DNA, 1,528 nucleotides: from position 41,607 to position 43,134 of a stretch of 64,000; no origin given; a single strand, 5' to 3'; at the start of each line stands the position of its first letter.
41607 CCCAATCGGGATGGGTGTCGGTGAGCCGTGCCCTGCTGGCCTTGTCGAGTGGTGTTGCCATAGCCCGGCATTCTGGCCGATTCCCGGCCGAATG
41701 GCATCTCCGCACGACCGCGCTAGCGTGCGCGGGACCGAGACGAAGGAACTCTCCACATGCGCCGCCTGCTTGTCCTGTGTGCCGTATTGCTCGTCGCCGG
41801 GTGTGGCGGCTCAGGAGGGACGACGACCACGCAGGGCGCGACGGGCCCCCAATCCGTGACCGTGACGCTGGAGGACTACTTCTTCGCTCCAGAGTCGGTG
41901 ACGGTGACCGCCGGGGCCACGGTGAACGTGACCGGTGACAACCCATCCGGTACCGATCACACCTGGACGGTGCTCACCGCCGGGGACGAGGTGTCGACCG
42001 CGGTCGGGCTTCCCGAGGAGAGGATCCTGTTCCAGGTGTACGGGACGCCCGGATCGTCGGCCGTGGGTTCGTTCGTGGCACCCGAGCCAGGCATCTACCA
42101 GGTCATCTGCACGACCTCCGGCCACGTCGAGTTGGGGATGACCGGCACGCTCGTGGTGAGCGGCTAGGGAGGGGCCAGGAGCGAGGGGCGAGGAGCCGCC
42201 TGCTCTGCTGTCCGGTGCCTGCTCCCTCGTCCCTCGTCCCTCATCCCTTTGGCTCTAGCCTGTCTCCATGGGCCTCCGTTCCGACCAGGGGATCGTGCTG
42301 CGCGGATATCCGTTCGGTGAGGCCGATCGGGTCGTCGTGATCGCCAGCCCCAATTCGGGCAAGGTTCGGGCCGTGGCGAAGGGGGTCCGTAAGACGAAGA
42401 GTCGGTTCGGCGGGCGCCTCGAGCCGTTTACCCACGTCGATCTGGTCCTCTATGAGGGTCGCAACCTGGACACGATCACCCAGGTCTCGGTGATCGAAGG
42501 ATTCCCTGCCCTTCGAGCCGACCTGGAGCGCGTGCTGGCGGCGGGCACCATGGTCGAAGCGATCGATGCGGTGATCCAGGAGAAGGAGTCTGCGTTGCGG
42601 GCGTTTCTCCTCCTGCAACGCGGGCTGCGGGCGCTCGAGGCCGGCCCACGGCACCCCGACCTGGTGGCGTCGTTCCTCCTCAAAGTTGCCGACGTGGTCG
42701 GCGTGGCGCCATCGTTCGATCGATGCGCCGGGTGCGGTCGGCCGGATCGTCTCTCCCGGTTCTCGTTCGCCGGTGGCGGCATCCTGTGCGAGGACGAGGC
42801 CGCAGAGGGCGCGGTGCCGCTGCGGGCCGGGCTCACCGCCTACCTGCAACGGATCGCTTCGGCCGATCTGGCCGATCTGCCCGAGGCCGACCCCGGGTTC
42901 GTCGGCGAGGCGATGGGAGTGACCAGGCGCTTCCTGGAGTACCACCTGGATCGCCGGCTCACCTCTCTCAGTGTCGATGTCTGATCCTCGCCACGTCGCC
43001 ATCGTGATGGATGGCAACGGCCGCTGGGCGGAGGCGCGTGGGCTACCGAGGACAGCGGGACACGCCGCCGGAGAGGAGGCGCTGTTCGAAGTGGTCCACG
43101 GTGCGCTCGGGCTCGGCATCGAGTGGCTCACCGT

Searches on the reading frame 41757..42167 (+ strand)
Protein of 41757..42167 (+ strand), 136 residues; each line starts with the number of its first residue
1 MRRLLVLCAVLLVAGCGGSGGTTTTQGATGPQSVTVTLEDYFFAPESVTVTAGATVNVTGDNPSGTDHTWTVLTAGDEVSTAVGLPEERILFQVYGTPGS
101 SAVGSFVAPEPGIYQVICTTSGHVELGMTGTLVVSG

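Call 11: search_protein_families(library=pfam, proteins=[window:41757-42167:+])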
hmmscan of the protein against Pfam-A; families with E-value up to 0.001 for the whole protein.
window:41757-42167:+ (136 aa): 3 families
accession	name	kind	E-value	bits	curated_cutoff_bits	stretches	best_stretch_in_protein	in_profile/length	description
PF13473.12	Cupredoxin_1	-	1.4e-05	25.5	27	1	25-134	14-104/104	Cupredoxin-like domain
PF00127.26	Copper-bind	-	5.5e-05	24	21.2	1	34-134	5-98/99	Copper binding proteins, plastocyanin/azurin family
PF06525.17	SoxE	-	0.00049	20.1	21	0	90-135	84-139/149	Sulfocyanin (SoxE) domain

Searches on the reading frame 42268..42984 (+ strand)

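Call 11: search_protein_families(library=pfam, proteins=[window:42268-42984:+])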
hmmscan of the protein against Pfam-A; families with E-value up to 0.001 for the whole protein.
window:42268-42984:+ (238 aa): 2 families
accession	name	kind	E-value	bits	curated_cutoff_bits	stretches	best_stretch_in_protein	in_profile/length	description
PF02565.21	RecO_C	-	3.8e-27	95.4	22.1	1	83-234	1-156/157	Recombination protein O C terminal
PF11967.14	RecO_N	-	2.4e-24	85.6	27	1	5-79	5-80/80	Recombination protein O N terminal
